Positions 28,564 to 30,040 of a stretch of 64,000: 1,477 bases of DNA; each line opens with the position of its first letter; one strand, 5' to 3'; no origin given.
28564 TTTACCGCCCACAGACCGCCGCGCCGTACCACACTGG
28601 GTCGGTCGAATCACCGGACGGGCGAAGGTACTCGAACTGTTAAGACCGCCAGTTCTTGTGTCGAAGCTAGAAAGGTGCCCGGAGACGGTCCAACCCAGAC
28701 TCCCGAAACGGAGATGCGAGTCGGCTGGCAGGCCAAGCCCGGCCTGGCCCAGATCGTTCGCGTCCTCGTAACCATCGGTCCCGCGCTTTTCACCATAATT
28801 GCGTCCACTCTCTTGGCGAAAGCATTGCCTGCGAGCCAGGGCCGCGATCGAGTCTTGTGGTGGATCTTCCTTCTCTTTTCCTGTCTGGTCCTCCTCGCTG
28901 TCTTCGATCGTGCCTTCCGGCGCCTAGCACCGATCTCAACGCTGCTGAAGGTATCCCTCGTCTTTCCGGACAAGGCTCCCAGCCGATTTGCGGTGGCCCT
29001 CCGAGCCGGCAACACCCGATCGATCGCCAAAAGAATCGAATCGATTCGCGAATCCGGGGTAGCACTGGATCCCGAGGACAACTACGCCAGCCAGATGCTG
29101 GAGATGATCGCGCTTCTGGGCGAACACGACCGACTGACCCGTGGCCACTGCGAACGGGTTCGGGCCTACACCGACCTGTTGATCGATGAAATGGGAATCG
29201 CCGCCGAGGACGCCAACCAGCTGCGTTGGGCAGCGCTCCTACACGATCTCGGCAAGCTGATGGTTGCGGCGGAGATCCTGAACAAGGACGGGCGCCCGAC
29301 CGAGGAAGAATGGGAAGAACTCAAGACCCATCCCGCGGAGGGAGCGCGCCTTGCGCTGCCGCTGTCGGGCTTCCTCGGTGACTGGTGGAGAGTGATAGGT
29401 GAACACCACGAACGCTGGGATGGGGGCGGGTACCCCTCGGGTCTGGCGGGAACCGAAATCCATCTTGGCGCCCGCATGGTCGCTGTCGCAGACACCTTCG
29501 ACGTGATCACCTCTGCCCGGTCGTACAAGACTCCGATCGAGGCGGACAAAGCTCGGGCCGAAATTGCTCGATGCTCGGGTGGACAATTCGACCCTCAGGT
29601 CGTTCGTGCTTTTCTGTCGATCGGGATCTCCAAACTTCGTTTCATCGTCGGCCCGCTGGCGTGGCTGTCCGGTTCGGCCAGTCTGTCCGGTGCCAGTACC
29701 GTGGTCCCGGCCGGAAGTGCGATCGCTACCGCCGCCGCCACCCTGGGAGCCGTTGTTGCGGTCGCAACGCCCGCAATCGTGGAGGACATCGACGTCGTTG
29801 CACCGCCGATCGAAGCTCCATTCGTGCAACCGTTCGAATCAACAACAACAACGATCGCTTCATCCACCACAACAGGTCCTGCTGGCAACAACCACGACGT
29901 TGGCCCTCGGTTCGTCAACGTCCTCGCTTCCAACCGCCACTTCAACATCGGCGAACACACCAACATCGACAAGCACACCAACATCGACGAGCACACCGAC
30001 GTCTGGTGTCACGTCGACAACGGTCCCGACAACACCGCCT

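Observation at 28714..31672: HD-GYP c-di-GMP phosphodiesterase apparently fused to an extracellular cadherin-like + double lamin-tail-domain module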

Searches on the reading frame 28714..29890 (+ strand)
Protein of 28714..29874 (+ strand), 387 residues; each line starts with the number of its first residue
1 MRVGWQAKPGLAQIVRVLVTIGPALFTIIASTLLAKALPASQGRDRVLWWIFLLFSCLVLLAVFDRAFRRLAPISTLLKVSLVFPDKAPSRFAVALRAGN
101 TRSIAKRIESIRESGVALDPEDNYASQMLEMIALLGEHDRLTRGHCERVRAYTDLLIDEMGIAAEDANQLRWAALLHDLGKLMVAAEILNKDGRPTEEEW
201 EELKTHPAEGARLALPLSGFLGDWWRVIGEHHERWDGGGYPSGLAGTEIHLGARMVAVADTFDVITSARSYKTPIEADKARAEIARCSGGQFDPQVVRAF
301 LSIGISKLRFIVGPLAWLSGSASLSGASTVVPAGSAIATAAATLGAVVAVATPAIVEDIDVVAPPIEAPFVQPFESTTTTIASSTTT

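Call 3: search_protein_families(library=pfam, proteins=[window:28714-29890:+], max_evalue=0.01)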
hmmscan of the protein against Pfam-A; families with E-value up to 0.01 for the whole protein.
window:28714-29890:+ (392 aa): 2 families
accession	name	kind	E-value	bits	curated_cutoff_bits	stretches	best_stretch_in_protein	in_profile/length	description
PF13487.12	HD_5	-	1.4e-30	106.7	27.2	1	133-296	5-170/170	HD domain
PF01966.28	HD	-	5.6e-16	59.3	22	1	144-263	3-114/116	HD domain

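Call 15: search_solved_structures(query=window:28714-29874:+, max_evalue=0.001, show_alignments=1)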
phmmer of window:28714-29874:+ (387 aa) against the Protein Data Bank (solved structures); distinct sequences matched with E-value up to 0.001: 5.
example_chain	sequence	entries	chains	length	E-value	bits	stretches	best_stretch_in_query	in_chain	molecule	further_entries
5z7c_A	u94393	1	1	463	9.7e-36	126.6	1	103-299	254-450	3'3'-cGAMP-specific phosphodiesterase 3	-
4mcw_A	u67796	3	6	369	2.8e-27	98.7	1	139-302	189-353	Metal dependent phosphohydrolase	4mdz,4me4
4r8z_A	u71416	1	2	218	2e-24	89.3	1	128-304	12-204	Cyclic di-GMP phosphodiesterase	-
9rbz_A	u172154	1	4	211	3.8e-14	55.5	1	143-301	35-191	HD domain/sensory box protein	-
9rc0_A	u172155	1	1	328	1e-13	54.1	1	142-301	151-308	HD domain/sensory box protein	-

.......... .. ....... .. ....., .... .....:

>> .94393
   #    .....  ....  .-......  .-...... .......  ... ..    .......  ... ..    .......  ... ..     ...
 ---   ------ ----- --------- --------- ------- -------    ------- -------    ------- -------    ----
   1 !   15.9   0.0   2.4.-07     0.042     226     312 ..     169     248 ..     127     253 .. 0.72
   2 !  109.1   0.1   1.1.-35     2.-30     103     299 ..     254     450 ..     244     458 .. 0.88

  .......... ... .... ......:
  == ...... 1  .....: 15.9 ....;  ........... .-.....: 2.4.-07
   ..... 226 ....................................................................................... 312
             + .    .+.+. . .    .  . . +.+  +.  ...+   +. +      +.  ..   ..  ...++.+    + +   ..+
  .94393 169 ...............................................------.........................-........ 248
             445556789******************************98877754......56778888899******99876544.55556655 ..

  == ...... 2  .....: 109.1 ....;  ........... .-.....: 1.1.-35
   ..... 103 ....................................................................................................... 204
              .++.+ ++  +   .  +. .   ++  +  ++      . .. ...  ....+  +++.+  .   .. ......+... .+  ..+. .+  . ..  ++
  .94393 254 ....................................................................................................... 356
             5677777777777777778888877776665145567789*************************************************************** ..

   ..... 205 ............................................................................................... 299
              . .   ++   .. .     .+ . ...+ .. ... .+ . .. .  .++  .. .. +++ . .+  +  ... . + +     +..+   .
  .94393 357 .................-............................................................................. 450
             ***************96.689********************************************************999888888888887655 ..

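Call 23: find_homologous_proteins(query=window:28714-29874:+, max_evalue=1e-30)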
Query window:28714-29874:+ (387 aa): 2593 proteins with E <= 1e-30 among 8000 candidates; the best 120 are listed.
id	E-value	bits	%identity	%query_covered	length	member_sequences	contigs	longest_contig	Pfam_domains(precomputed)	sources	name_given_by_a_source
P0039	1.8e-249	845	100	100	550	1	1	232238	PF13487.13,PF01966.29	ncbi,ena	-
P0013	3.3e-147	508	60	99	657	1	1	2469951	PF13487.13,PF00932.26,PF01966.29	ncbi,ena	-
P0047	3.3e-140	485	60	99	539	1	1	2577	PF13487.13,PF01966.29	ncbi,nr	ncbi:MAG: HD domain-containing protein, partial [Acidimicrobiia bacterium]|nr:HD domain-containing p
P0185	5.7e-138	478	61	93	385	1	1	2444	PF13487.13,PF01966.29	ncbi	-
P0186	3.0e-113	397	54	89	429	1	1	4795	PF13487.13,PF01966.29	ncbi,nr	ncbi:MAG TPA: HD domain-containing phosphohydrolase, partial [Ilumatobacteraceae bacterium]|nr:HD do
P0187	3.4e-113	396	53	97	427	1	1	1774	PF13487.13,PF01966.29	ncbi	ncbi:MAG TPA: HD domain-containing phosphohydrolase, partial [Ilumatobacteraceae bacterium]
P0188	1.6e-112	394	53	86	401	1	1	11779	PF13487.13,PF01966.29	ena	-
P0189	6.2e-112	392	51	95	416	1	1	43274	PF13487.13,PF01966.29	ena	-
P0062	1.8e-111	391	49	97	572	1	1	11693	PF13487.13,PF01966.29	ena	-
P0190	1.9e-111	391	52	94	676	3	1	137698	PF13487.13,PF01966.29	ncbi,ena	-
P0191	5.5e-108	379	56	82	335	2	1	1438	PF13487.13,PF01966.29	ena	-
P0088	6.9e-108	379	51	88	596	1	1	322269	PF13487.13,PF01966.29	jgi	jgi:HD-GYP domain-containing protein (c-di-GMP phosphodiesterase class II)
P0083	1.1e-107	378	51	88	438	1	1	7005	PF13487.13,PF01966.29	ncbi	ncbi:MAG: HD-GYP domain-containing protein, partial [Acidimicrobiales bacterium]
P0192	1.9e-107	377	56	82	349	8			PF13487.13,PF01966.29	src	-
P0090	4.5e-107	376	53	83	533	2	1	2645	PF13487.13,PF01966.29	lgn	-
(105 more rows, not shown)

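Call 43: search_protein_families(library=ncbifam, proteins=[window:28714-29874:+], max_evalue=0.001)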
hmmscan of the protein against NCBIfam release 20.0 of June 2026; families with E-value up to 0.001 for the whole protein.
window:28714-29874:+ (387 aa): 2 families
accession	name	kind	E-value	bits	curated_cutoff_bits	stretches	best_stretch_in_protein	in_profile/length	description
NF053512.1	nitric_RR_NosR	exception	4.5e-32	111.6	400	1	121-303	171-353/422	response regulator c-di-GMP phosphodiesterase, NosR family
TIGR00277.1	HDIG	domain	7.8e-06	25.7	27.6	1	143-233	6-83/84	HDIG domain-containing metalloprotein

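Call 54: predict_structure(alignment_id=A3)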
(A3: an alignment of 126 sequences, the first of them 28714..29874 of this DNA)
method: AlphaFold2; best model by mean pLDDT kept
length: 387 residues; sequences in the alignment: 126
mean_pLDDT: 81.6   pTM: 0.69
mean pLDDT of the five models: 81.6, 80.1, 80.1, 79.0, 78.7
residues with pLDDT >= 90: 247; 70-90: 39; 50-70: 32; < 50: 69
segments of 3 or more residues with pLDDT < 50: 1-3, 81-85, 322-376
pLDDT, mean of each block of 10 residues (from residue 1): 58 90 96 95 92 96 94 74 55 82 91 93 93 94 94 96 96 98 96 95 98 98 98 96 97 98 94 92 95 97 73 58 46 45 38 35 41 47 47
secondary structure, 60 per line:
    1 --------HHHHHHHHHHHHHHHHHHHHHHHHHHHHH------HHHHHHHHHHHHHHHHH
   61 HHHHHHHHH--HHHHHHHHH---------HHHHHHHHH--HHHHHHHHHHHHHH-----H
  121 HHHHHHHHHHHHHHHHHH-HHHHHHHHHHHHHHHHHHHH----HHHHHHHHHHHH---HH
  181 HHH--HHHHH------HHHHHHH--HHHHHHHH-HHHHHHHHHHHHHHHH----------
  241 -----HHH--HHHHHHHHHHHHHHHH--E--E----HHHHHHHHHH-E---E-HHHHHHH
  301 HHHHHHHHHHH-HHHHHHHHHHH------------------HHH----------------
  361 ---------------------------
elements in order: H9-37 H44-69 H72-80 H90-98 H101-114 H120-138 H140-159 H164-175 H179-183 H186-190 H197-203 H206-213 H215-230 H251-266 H277-286 H294-311 H313-323

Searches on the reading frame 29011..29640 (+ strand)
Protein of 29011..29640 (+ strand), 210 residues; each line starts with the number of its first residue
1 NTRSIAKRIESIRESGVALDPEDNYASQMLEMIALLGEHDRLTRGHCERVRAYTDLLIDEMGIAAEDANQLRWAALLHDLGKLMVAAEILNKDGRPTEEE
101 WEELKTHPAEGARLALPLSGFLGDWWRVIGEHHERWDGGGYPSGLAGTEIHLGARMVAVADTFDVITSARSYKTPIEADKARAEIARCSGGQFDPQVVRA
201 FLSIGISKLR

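Call 56: search_solved_structures(query=window:29011-29640:+, max_evalue=1e-10, show_alignments=3)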
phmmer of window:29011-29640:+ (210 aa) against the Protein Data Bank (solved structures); distinct sequences matched with E-value up to 1e-10: 5.
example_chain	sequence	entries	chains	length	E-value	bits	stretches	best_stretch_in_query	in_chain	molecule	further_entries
5z7c_A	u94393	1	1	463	2.7e-36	128.3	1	8-200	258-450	3'3'-cGAMP-specific phosphodiesterase 3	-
4mcw_A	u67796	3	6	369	9.4e-28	100.4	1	40-202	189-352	Metal dependent phosphohydrolase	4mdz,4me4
4r8z_A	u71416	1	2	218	6.1e-25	91.2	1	29-205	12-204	Cyclic di-GMP phosphodiesterase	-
9rbz_A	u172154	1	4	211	1.6e-14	57.2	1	44-202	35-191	HD domain/sensory box protein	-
9rc0_A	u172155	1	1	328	4.5e-14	55.7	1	43-202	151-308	HD domain/sensory box protein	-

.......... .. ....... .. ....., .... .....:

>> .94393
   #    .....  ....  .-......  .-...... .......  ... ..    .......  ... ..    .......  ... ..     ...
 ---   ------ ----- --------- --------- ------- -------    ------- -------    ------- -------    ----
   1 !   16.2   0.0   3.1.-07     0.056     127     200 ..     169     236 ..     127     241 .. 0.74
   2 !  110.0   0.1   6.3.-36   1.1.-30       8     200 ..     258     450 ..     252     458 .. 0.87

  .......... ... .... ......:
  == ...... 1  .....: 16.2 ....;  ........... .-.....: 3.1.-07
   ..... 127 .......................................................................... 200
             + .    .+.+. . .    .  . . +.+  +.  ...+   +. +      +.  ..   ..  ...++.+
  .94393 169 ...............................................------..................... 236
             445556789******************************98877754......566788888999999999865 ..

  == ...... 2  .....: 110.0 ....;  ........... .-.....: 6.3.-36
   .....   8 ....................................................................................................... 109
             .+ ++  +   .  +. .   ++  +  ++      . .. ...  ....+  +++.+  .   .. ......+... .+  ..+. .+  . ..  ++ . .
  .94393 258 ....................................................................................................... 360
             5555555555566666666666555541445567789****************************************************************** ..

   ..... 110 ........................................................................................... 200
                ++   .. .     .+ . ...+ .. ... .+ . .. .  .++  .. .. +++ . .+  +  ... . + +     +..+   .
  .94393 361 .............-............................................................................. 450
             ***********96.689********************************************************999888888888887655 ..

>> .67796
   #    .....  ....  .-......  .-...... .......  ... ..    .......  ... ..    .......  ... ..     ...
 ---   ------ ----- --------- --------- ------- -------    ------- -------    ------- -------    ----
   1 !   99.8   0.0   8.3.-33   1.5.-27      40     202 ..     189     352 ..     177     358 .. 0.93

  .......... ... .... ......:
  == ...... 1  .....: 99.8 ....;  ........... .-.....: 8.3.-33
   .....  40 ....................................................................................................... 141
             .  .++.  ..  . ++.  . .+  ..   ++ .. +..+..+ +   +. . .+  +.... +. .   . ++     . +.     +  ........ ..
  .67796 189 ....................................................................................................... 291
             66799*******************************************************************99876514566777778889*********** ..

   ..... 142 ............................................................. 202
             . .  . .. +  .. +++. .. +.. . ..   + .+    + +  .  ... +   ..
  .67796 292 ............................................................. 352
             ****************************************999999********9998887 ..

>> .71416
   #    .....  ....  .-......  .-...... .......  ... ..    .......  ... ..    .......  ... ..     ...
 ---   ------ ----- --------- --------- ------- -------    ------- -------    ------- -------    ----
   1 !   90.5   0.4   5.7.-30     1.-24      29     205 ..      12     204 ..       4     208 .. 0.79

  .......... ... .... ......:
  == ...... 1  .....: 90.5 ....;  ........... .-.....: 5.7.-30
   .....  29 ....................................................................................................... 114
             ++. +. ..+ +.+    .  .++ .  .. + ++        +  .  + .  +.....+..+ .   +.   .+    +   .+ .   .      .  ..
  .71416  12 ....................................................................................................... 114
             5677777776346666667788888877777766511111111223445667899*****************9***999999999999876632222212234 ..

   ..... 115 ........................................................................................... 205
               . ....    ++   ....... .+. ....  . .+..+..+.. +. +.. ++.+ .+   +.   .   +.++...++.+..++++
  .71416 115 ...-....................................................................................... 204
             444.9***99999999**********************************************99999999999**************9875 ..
